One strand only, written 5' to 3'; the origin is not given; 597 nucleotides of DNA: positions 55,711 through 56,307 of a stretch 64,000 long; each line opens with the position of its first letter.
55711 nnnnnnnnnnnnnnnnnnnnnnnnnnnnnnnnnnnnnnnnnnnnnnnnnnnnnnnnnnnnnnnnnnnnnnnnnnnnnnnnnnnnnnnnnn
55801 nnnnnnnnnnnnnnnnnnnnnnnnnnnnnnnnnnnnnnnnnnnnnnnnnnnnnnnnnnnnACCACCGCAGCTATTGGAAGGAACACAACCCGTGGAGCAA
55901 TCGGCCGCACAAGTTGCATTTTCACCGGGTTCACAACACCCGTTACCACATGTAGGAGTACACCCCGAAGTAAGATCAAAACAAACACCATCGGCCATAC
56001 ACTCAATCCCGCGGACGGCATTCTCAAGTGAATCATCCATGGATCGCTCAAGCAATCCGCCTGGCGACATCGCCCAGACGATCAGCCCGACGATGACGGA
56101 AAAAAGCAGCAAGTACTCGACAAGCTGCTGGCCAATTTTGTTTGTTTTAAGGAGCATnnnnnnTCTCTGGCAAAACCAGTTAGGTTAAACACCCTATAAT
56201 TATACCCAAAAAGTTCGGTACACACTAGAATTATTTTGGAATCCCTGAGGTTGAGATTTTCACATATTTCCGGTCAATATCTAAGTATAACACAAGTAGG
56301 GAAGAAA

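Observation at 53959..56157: Giant TadE/Flp-pseudopilin-like protein with about 19 cysteine-rich tandem repeats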

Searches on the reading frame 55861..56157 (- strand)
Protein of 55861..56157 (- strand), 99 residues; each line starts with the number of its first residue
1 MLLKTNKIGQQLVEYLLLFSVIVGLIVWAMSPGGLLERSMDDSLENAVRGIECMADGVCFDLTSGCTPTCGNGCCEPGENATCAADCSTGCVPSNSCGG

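Call 28: find_homologous_proteins(query=A1, max_evalue=0.01)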
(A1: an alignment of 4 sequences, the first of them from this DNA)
Query A1 (4 sequences) (99 aa, profile of the alignment): 3 proteins with E <= 0.01 among 116 candidates.
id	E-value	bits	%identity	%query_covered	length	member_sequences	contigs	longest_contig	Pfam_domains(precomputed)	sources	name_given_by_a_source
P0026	2.9e-30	122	48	83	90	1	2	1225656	-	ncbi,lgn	-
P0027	7.9e-30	121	59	80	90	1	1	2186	-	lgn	-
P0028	2.0e-19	87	48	85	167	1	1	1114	-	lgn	-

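Call 30: find_encoding_contigs(protein=P0026, flank=10000, max_places=3)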
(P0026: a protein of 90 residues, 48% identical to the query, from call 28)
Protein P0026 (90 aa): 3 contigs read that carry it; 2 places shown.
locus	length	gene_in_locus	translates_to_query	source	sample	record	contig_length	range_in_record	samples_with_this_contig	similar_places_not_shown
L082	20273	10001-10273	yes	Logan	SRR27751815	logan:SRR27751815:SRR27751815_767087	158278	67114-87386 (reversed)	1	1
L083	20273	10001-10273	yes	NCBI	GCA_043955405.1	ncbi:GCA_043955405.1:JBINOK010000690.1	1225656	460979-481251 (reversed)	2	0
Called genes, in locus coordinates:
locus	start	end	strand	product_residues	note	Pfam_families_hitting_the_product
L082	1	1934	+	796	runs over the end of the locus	PF00515:TPR_1, PF13181:TPR_8, PF25063:ARM_TT21_C, PF13414:TPR_11, PF13414:TPR_11, PF13432:TPR_16, PF00515:TPR_1, PF07719:TPR_2, +23 more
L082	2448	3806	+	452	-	PF13372:Alginate_exp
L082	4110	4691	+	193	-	-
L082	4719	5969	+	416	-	PF00142:Fer4_NifH (weak), PF01656:CbiA, PF02374:ArsA_ATPase (weak), PF06564:CBP_BcsQ, PF09140:MipZ, PF10609:ParA, PF13614:AAA_31, PF16561:AMPK1_CBM, +2 more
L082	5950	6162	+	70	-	-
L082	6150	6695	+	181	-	-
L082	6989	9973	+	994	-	-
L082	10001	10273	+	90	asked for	-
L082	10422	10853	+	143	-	-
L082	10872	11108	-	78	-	PF05961:Chordopox_A13L (faint)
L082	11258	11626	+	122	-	-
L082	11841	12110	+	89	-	PF00312:Ribosomal_S15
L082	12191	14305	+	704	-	PF01138:RNase_PH, PF03725:RNase_PH_C, PF03726:PNPase, PF01138:RNase_PH, PF00013:KH_1, PF00575:S1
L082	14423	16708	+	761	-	PF13491:FtsK_4TM, PF17854:FtsK_alpha, PF01580:FtsK_SpoIIIE, PF09397:FtsK_gamma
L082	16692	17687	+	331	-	PF13413:HTH_25, PF13464:RodZ_C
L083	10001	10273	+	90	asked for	-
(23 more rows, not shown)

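Call 40: search_protein_representatives(alignment_id=A2)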
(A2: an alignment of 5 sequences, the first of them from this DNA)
Query: 5 sequences, 88 profile positions. Proteins with E-value up to 0.001 (for the whole library): 291; up to 1e-10: 65; up to 1e-30: 3. The best 150 are listed.
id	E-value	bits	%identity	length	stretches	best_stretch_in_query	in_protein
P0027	1.1e-38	147.5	-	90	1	1-88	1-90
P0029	1.3e-32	128.1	-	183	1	1-88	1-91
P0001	1.4e-31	124.7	-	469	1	5-87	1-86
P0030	1.7e-25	105.2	-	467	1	5-88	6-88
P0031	2.1e-24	101.7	-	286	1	6-87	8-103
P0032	2.2e-24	101.7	-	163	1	1-87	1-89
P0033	3.3e-23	97.9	-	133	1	4-87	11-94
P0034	1.3e-22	96.0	-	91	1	8-87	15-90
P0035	3.3e-22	94.7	-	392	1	3-88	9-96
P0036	4.2e-22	94.4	-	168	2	1-87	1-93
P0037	5.4e-22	94.0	-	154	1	7-87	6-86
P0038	7.7e-22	93.5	-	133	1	5-88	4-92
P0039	1.1e-21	93.0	-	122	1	7-88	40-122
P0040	1.8e-21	92.4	-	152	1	5-87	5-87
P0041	2.3e-21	92.0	-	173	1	5-88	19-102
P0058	8.3e-17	77.4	-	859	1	5-87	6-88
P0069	2.0e-13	66.5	-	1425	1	5-87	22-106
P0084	1.9e-11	60.2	-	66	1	6-63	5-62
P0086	3.2e-11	59.5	-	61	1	5-58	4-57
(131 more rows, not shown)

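Call 44: find_encoding_contigs(protein=P0086, flank=10000, max_places=4)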
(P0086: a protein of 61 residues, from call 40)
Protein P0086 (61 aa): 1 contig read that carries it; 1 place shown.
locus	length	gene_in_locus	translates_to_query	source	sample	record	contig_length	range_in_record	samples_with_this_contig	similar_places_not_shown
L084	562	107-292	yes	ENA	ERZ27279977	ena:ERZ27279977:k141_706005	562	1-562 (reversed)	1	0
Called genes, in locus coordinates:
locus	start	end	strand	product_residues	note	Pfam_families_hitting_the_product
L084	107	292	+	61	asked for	PF04021:Class_IIIsignal (weak)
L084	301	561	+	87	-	?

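Call 46: find_homologous_proteins(query=A3, max_evalue=0.001)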
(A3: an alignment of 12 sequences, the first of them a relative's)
Query A3 (12 sequences) (61 aa, profile of the alignment): 36 proteins with E <= 0.001 among 5675 candidates.
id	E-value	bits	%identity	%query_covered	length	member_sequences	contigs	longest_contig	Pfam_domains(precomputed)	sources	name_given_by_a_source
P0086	1.4e-24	103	100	100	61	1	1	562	PF04021.18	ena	-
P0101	1.5e-23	100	42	93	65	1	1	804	-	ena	-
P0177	2.1e-23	100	62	85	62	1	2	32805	PF04021.18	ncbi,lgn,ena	-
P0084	5.0e-23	98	40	93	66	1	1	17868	PF04021.18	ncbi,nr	ncbi:MAG: class III signal peptide-containing protein [Candidatus Omnitrophica bacterium]|nr:class I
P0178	5.5e-23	98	51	93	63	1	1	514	PF04021.18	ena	-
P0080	6.4e-23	98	41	84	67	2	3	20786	PF04021.18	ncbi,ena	-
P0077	1.3e-22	97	52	95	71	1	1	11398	PF04021.18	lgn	-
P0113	1.3e-22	97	47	93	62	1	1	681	-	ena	-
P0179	1.7e-22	97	52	100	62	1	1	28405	PF04021.18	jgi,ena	-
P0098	1.4e-21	94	43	100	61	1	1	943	PF04021.18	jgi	-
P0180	1.7e-21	94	57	95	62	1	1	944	PF04021.18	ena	-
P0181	2.0e-21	93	58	82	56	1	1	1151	PF04021.18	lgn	-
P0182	2.6e-21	93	51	93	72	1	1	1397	PF04021.18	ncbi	-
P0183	2.2e-20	90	62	90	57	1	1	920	PF04964.20,PF04021.18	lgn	-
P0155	5.5e-20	89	43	92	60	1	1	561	PF04021.18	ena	-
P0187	6.1e-19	85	41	95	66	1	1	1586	PF04021.18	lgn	-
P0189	3.5e-18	83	59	89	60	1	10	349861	-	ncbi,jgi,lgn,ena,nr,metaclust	ncbi:MAG TPA: hypothetical protein DD723_04440 [Candidatus Omnitrophica bacterium]|nr:MAG: hypotheti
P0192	2.7e-12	64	37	89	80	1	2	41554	-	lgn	-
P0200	1.1e-7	49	-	-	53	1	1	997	PF04021.18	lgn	-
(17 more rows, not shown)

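Call 47: find_encoding_contigs(protein=P0189, flank=10000, max_places=2)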
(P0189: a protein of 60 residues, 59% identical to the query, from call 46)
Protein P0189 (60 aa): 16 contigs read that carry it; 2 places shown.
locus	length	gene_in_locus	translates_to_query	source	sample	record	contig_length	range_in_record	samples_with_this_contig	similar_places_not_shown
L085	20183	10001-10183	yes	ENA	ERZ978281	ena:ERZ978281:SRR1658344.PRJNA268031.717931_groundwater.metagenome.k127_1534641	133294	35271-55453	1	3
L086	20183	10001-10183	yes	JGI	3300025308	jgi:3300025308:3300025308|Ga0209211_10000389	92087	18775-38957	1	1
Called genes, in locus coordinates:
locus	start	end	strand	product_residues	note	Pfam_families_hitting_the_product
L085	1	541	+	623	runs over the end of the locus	PF00662:Proton_antipo_N, PF00361:Proton_antipo_M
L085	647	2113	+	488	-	PF00361:Proton_antipo_M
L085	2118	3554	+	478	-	PF00361:Proton_antipo_M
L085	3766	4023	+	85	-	-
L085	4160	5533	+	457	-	PF13372:Alginate_exp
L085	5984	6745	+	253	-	-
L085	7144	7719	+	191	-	-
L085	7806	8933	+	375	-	PF00142:Fer4_NifH, PF01656:CbiA, PF06564:CBP_BcsQ, PF07015:VirC1 (faint), PF09140:MipZ, PF10609:ParA, PF13614:AAA_31, PF16561:AMPK1_CBM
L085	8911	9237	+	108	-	PF09685:MamF_MmsF (weak)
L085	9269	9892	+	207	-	-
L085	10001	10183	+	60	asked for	-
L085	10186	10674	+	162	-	-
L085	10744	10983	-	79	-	-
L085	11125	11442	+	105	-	-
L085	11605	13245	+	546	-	-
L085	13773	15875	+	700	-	PF01138:RNase_PH, PF03725:RNase_PH_C, PF03726:PNPase, PF01138:RNase_PH, PF00013:KH_1, PF00575:S1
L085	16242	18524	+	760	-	PF13491:FtsK_4TM, PF17854:FtsK_alpha, PF01580:FtsK_SpoIIIE, PF09397:FtsK_gamma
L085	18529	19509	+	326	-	PF13413:HTH_25, PF13464:RodZ_C (weak)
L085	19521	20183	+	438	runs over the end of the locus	PF00919:UPF0004, PF04055:Radical_SAM, PF01938:TRAM (weak), PF18693:TRAM_2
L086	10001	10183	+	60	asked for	-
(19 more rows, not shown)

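Call 48: find_encoding_contigs(protein=P0177, flank=10000, max_places=2)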
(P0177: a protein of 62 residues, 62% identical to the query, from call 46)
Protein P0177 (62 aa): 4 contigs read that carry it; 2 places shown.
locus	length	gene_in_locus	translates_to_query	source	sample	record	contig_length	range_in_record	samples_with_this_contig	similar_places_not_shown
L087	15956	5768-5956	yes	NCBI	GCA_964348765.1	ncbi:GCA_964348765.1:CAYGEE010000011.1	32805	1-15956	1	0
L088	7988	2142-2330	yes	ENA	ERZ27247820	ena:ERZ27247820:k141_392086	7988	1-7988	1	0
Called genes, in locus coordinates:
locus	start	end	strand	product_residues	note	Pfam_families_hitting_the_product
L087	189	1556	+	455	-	PF13372:Alginate_exp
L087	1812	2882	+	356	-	PF00535:Glycos_transf_2, PF13641:Glyco_tranf_2_3, PF13712:Glyco_tranf_2_5 (faint), PF13506:Glyco_transf_21 (weak), PF13632:Glyco_trans_2_3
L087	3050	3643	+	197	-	-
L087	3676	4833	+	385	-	PF00142:Fer4_NifH (weak), PF01656:CbiA, PF02374:ArsA_ATPase (weak), PF06564:CBP_BcsQ, PF09140:MipZ, PF10609:ParA (weak), PF13614:AAA_31, PF16561:AMPK1_CBM, +1 more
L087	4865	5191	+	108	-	PF09685:MamF_MmsF (weak)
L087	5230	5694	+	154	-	-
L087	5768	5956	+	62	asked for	PF04021:Class_IIIsignal (weak)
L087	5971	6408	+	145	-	-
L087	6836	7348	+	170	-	-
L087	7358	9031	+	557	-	PF13231:PMT_2 (weak)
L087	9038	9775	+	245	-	-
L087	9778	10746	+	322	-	PF13692:Glyco_trans_1_4, PF00534:Glycos_transf_1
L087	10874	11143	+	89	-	PF00312:Ribosomal_S15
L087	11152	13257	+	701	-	PF01138:RNase_PH, PF03725:RNase_PH_C, PF03726:PNPase, PF01138:RNase_PH, PF00013:KH_1, PF00575:S1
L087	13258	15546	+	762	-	PF13491:FtsK_4TM, PF17854:FtsK_alpha, PF01580:FtsK_SpoIIIE, PF09397:FtsK_gamma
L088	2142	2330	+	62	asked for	PF04021:Class_IIIsignal (weak)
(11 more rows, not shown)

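Call 49: find_encoding_contigs(protein=P0179, flank=10000, max_places=1)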
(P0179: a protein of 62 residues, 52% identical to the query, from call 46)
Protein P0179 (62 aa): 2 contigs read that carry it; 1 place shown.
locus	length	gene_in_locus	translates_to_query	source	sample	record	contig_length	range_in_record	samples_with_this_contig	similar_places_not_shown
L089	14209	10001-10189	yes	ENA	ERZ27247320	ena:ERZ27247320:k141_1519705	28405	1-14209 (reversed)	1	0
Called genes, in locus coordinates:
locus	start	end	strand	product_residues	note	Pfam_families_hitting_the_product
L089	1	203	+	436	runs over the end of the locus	PF00587:tRNA-synt_2b, PF03129:HGTP_anticodon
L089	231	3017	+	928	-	PF01326:PPDK_N, PF00391:PEP-utilizers, PF02896:PEP-utilizers_C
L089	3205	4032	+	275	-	PF00140:Sigma70_r1_2, PF04542:Sigma70_r2, PF04539:Sigma70_r3, PF04545:Sigma70_r4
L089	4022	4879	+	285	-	PF00532:Peripla_BP_1, PF13407:Peripla_BP_4, PF13377:Peripla_BP_3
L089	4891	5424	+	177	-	PF00156:Pribosyltran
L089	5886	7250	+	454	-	PF13372:Alginate_exp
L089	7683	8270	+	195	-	-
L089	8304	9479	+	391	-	PF00142:Fer4_NifH (weak), PF01656:CbiA, PF02374:ArsA_ATPase (weak), PF06564:CBP_BcsQ, PF09140:MipZ, PF10609:ParA (weak), PF13614:AAA_31, PF16561:AMPK1_CBM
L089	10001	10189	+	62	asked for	PF04021:Class_IIIsignal (weak)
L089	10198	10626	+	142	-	-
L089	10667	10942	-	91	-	-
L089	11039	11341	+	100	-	-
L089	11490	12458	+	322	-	PF00534:Glycos_transf_1, PF13692:Glyco_trans_1_4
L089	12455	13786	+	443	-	PF04932:Wzy_C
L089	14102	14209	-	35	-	?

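Call 50: find_encoding_contigs(protein=P0192, flank=10000, max_places=1)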
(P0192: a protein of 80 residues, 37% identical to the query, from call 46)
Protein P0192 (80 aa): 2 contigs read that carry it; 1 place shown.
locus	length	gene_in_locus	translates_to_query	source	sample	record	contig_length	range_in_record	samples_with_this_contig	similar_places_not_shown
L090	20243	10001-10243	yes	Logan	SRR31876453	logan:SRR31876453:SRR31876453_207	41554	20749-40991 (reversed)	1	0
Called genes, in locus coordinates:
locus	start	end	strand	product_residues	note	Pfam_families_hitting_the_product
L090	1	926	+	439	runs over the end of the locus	-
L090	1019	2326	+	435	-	PF00587:tRNA-synt_2b, PF03129:HGTP_anticodon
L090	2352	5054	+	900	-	PF01326:PPDK_N, PF00391:PEP-utilizers, PF02896:PEP-utilizers_C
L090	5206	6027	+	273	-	PF00140:Sigma70_r1_2, PF04542:Sigma70_r2, PF04539:Sigma70_r3, PF04545:Sigma70_r4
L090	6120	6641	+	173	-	PF00156:Pribosyltran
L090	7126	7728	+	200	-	-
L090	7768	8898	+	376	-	PF00142:Fer4_NifH, PF01656:CbiA, PF02374:ArsA_ATPase (faint), PF06564:CBP_BcsQ, PF09140:MipZ, PF10609:ParA (weak), PF13614:AAA_31, PF16561:AMPK1_CBM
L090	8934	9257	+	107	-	PF09685:MamF_MmsF (weak)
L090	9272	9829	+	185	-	PF03144:GTP_EFTU_D2 (weak)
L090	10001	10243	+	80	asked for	-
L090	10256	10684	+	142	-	-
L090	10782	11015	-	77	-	-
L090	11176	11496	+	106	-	-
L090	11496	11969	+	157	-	-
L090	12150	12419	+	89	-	PF00312:Ribosomal_S15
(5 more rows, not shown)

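Call 51: find_encoding_contigs(protein=P0084, flank=10000, max_places=1)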
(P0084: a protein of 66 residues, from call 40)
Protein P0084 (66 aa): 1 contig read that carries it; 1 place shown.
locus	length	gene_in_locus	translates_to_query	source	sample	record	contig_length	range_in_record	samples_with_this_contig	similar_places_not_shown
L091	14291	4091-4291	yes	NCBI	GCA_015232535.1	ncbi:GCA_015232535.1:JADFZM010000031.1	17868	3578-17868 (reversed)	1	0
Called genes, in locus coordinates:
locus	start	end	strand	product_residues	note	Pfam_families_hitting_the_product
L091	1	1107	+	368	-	?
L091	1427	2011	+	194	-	-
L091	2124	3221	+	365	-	PF00142:Fer4_NifH, PF01656:CbiA, PF02374:ArsA_ATPase (weak), PF06564:CBP_BcsQ, PF09140:MipZ, PF10609:ParA, PF13614:AAA_31, PF16561:AMPK1_CBM, +1 more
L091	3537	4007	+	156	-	-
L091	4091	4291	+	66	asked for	PF04021:Class_IIIsignal (weak)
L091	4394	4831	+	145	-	-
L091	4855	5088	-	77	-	-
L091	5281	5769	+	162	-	-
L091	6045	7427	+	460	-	PF02310:B12-binding, PF04055:Radical_SAM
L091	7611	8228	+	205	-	PF06971:Put_DNA-bind_N, PF02629:CoA_binding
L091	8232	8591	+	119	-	PF01155:HypA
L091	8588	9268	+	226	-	PF02492:cobW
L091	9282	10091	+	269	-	PF13505:OMP_b-brl (faint)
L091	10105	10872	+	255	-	PF06629:MipA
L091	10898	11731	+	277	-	PF00753:Lactamase_B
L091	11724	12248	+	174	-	PF04892:VanZ-LLP1 (faint)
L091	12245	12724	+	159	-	PF12682:Flavodoxin_4 (weak), PF12724:Flavodoxin_5 (faint)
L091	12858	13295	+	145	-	PF00571:CBS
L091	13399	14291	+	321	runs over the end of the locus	PF17761:DUF1016_N, PF00565:SNase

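Call 68: search_solved_structures(query=A3, max_evalue=10, show_alignments=3)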
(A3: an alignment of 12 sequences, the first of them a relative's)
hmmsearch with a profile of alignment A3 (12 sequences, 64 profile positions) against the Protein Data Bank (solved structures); distinct sequences matched with E-value up to 10: 7.
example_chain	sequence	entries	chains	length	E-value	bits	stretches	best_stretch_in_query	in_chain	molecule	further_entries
8u1k_A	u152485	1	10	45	0.032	17.3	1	10-33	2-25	PilA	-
8u2b_A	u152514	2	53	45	0.039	17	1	10-32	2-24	Flp family type IVb pilin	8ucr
8eqm_T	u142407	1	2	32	0.047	16.7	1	11-30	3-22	Photosystem II reaction center protein T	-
4uos_A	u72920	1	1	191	0.13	15.4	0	37-57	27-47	DESIGNED HELICAL BUNDLE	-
9t5u_T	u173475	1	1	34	0.24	14.5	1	11-30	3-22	PsbT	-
9egp_A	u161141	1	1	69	0.61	13.2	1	2-28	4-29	Geopilin domain 1 protein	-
2k9m_A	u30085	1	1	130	1.6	11.8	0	25-57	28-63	RNA polymerase sigma factor RpoN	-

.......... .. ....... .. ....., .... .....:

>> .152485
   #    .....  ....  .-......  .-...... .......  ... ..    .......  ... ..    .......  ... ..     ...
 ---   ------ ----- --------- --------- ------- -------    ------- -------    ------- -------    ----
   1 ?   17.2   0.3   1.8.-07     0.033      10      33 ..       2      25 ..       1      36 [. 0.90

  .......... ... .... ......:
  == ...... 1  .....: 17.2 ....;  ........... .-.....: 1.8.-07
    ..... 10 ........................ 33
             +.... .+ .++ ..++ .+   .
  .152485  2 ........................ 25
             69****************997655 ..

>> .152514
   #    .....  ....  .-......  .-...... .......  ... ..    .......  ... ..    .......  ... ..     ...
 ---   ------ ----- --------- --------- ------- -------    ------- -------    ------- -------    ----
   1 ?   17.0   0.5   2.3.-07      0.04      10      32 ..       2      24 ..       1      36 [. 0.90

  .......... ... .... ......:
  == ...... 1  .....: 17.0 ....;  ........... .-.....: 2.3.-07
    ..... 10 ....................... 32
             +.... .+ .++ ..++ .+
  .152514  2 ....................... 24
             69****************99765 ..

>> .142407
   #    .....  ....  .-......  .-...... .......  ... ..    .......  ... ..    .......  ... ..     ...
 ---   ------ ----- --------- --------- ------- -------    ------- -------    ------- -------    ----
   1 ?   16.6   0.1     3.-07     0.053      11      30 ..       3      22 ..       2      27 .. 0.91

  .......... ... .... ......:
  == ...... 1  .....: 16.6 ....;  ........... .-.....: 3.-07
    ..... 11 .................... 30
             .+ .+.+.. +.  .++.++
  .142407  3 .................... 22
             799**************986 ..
